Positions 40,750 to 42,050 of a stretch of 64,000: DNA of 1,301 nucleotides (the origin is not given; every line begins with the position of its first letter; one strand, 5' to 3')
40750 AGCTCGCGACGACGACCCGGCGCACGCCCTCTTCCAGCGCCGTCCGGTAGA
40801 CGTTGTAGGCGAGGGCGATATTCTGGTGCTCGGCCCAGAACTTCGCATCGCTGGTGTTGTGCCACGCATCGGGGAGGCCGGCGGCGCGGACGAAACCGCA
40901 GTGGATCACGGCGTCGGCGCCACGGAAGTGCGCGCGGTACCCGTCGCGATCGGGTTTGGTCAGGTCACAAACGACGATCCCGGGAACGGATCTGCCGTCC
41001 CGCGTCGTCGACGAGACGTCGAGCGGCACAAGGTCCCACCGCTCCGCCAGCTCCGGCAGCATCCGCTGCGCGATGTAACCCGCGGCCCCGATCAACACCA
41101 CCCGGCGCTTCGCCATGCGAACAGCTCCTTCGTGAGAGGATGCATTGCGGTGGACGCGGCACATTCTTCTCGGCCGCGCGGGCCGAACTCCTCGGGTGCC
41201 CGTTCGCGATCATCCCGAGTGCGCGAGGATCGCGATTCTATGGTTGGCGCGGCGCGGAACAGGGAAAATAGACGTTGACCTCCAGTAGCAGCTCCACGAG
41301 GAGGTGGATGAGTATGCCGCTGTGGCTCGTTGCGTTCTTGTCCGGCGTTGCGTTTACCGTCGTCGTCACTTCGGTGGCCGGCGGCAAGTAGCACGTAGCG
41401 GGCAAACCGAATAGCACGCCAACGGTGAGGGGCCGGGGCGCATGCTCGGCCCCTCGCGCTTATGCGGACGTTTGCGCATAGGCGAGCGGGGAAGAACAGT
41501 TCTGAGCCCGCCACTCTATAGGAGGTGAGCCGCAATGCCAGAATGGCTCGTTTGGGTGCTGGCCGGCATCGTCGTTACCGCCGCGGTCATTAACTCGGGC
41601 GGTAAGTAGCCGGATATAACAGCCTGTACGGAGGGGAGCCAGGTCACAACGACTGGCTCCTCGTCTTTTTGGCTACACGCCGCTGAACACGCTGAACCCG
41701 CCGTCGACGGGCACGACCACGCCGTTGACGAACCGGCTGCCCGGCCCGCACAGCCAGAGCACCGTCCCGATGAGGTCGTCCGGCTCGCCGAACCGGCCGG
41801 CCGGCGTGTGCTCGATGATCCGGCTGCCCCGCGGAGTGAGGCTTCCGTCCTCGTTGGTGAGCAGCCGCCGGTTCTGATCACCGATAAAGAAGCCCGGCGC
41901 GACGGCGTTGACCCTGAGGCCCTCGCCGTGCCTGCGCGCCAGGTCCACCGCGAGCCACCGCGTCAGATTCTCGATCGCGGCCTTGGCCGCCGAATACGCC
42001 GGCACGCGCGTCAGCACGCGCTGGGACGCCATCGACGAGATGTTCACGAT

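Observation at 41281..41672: Two tandem unannotated mini-ORFs encoding paralogous 24-25-aa hydrophobic peptides ending in GGK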

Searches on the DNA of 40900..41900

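Call 6: search_rna_families(source=window, start=40900, end=41900, threshold=evalue, max_evalue=10)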
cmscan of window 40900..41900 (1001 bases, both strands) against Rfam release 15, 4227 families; matches with E-value up to 10: 2.
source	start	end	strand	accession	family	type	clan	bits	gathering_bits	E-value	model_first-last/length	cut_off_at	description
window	41385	41462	+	RF02353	BjrC68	Gene; sRNA;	-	25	39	0.00049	1-82/82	no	Bradyrhizobiaceae sRNA BjrC68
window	41736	41860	+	RF02605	scr5239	Gene; sRNA;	-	16.9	64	3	1-158/158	no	Streptomyces sRNA scr5239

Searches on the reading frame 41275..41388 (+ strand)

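Call 4: search_protein_families(library=ncbifam, proteins=[window:41275-41388:+], max_evalue=10)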
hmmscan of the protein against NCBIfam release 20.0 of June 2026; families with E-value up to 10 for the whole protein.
window:41275-41388:+ (38 aa): 1 family
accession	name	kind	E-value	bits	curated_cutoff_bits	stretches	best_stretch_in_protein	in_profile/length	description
NF002722.0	PRK02565.1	equivalog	0.00022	20.8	57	1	8-31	8-33/48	photosystem II reaction center protein J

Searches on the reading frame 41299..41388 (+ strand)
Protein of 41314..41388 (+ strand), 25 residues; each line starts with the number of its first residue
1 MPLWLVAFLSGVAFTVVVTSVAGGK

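Call 4: search_protein_families(library=ncbifam, proteins=[window:41314-41388:+], max_evalue=10)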
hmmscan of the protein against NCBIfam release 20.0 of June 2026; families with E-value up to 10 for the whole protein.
seq(25 aa): 1 family
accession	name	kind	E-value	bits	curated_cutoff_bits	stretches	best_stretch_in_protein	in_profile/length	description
NF002722.0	PRK02565.1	equivalog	0.0032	17.1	57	1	1-18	16-33/48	photosystem II reaction center protein J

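Call 5: search_protein_families(library=pfam, proteins=[window:41314-41388:+], max_evalue=10)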
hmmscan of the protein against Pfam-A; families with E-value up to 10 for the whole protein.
seq(25 aa): 1 family
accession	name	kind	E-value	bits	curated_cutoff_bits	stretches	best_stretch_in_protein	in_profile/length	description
PF01788.22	PsbJ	-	0.012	15.9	30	1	1-18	7-24/39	PsbJ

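Call 45: search_protein_families(library=padloc, proteins=[window:41314-41388:+], max_evalue=10)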
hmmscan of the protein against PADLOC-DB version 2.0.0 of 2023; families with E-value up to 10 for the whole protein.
seq(25 aa): 0 families

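Call 46: search_protein_families(library=phrogs, proteins=[window:41314-41388:+], max_evalue=10)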
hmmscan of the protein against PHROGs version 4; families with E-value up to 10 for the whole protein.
seq(25 aa): 2 families
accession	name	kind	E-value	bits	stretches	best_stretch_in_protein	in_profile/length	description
phrog_9557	-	unknown function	0.25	12.1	1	4-19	15-30/52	-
phrog_25490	-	unknown function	0.31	12.1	1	3-19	18-34/83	-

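Call 47: search_solved_structures(query=A2, max_evalue=10)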
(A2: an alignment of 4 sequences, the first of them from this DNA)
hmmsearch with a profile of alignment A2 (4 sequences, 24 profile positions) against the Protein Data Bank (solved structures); distinct sequences matched with E-value up to 10: 4.
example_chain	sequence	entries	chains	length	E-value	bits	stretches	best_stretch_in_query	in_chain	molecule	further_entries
7y5e_JL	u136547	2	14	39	0.075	16.1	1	2-14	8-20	Photosystem II reaction center protein J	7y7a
8bd3_J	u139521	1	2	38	0.38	13.8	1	2-18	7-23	Photosystem II reaction center protein J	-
9hd7_J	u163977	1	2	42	0.46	13.5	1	2-18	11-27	Photosystem II reaction center protein J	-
3mra_A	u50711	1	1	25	0.8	12.8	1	7-20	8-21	Acetylcholine receptor subunit alpha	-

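Call 48: search_dna_similar(query=window:41314-41388:+, collection=plasmids, mode=protein, max_evalue=10, max_rows=10)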
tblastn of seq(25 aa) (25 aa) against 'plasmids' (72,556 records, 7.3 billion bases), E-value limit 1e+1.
No match.

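Call 62: search_protein_representatives(alignment_id=A6)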
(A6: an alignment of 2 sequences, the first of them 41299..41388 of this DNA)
Query: 2 sequences, 30 profile positions. Proteins with E-value up to 0.001 (for the whole library): 10; up to 1e-10: 1; up to 1e-30: 0. The best 10 are listed.
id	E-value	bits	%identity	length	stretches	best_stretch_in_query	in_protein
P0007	5.8e-12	61.1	-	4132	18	13-28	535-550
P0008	8.9e-10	54.1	-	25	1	6-30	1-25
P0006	4.8e-09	51.8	-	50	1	6-30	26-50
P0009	7.1e-08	48.0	-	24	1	6-30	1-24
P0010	1.1e-07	47.4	-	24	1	6-30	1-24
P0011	1.1e-06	44.3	-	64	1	5-30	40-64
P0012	2.2e-06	43.3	-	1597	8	13-28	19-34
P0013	5.8e-06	41.9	-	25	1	6-30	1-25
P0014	7.0e-06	41.7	-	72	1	5-30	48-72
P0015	9.6e-05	38.0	-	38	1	7-30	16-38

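Call 65: find_homologous_proteins(query=A7, max_evalue=10)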
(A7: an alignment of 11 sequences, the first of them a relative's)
Query A7 (11 sequences) (72 aa, profile of the alignment): 15 proteins with E <= 10 among 804 candidates.
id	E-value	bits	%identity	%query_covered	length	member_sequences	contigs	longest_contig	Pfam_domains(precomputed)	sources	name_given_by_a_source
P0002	2.2e-23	99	57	39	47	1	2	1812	-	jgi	jgi:hypothetical protein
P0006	7.7e-23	98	57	39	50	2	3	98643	-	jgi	-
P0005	4.0e-22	95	54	39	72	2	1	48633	-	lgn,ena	-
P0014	6.8e-18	82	100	100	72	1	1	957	-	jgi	jgi:hypothetical protein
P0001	1.5e-17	81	54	39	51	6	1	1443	-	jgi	jgi:hypothetical protein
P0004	4.8e-16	76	39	85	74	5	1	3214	-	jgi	jgi:hypothetical protein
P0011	6.4e-13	66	48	40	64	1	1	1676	-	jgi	-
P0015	6.2e-12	63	57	42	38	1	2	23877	-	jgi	jgi:hypothetical protein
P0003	3.1e-9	54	64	35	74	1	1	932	-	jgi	jgi:hypothetical protein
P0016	3.8e-8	51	61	32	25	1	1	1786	-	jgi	-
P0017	5.1e-8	50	54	33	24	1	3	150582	-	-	-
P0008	1.5e-7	49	65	32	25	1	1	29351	-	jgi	-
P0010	4.1e-7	47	42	33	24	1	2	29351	-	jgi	-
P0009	2.7e-6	45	54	33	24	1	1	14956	-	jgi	-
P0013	5.2e-5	41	52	32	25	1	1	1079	-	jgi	-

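Call 66: find_encoding_contigs(protein=P0015, flank=6000, max_places=4)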
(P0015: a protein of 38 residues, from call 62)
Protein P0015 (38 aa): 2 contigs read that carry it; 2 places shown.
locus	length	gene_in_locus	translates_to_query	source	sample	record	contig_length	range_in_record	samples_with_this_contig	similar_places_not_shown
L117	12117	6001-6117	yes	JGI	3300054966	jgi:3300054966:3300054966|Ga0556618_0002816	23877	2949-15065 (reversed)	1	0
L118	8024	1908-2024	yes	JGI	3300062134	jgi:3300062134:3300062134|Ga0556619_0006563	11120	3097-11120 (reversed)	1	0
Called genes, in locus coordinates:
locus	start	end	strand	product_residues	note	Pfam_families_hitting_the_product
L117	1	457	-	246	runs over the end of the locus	PF00072:Response_reg, PF00486:Trans_reg_C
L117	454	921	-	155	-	-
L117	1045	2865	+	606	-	PF02538:Hydantoinase_B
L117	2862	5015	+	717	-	PF05378:Hydant_A_N, PF01968:Hydantoinase_A, PF19278:Hydant_A_C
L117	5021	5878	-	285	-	PF01370:Epimerase, PF13460:NAD_binding_10 (weak)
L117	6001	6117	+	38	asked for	-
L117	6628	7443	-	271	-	PF00106:adh_short, PF01370:Epimerase (weak), PF08659:KR, PF13561:adh_short_C2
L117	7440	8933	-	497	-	PF16257:UxaE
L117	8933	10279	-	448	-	-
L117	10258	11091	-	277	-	PF04962:KduI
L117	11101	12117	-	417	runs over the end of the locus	PF02746:MR_MLE_N, PF13378:MR_MLE_C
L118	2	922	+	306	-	?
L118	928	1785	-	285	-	PF01370:Epimerase, PF13460:NAD_binding_10 (weak)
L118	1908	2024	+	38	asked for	-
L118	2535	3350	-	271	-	PF00106:adh_short, PF01370:Epimerase (weak), PF08659:KR, PF13561:adh_short_C2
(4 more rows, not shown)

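Call 67: find_encoding_contigs(protein=P0011, flank=3000, max_places=3)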
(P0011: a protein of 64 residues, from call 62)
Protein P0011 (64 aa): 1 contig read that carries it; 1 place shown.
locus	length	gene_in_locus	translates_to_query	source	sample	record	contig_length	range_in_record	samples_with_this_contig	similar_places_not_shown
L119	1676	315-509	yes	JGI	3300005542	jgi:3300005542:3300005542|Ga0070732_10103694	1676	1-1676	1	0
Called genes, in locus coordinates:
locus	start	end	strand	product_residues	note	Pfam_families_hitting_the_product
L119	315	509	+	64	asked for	-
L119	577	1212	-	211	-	-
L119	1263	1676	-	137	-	?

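Call 68: find_encoding_contigs(protein=P0014, flank=3000, max_places=3)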
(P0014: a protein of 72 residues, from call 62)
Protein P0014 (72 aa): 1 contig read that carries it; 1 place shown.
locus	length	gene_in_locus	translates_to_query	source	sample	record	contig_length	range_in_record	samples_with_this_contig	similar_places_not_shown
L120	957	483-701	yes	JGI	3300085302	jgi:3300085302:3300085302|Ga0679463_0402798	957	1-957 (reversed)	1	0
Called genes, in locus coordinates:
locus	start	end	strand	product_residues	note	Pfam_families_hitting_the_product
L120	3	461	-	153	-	?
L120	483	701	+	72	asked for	-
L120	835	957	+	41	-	?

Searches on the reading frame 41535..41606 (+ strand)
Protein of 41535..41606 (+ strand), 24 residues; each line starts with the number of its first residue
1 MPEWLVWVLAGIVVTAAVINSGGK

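Call 4: search_protein_families(library=ncbifam, proteins=[window:41535-41606:+], max_evalue=10)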
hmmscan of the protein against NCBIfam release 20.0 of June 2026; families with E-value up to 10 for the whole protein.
seq(24 aa): 0 families

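Call 5: search_protein_families(library=pfam, proteins=[window:41535-41606:+], max_evalue=10)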
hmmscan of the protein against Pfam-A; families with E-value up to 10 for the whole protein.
seq(24 aa): 1 family
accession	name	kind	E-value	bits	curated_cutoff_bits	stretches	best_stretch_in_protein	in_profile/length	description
PF14715.11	FixP_N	-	0.31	11.2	24.9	1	1-18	19-36/48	N-terminal domain of cytochrome oxidase-cbb3, FixP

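Call 45: search_protein_families(library=padloc, proteins=[window:41535-41606:+], max_evalue=10)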
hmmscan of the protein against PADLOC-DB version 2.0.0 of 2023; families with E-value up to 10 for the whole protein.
seq(24 aa): 0 families

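Call 46: search_protein_families(library=phrogs, proteins=[window:41535-41606:+], max_evalue=10)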
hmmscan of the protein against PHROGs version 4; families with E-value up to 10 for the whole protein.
seq(24 aa): 2 families
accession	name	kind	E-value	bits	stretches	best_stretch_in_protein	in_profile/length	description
phrog_16561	-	other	0.02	16.4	1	1-22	7-28/68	ATPase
phrog_1322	-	moron, auxiliary metabolic gene and host takeover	0.08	14.1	1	2-22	47-67/87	membrane protein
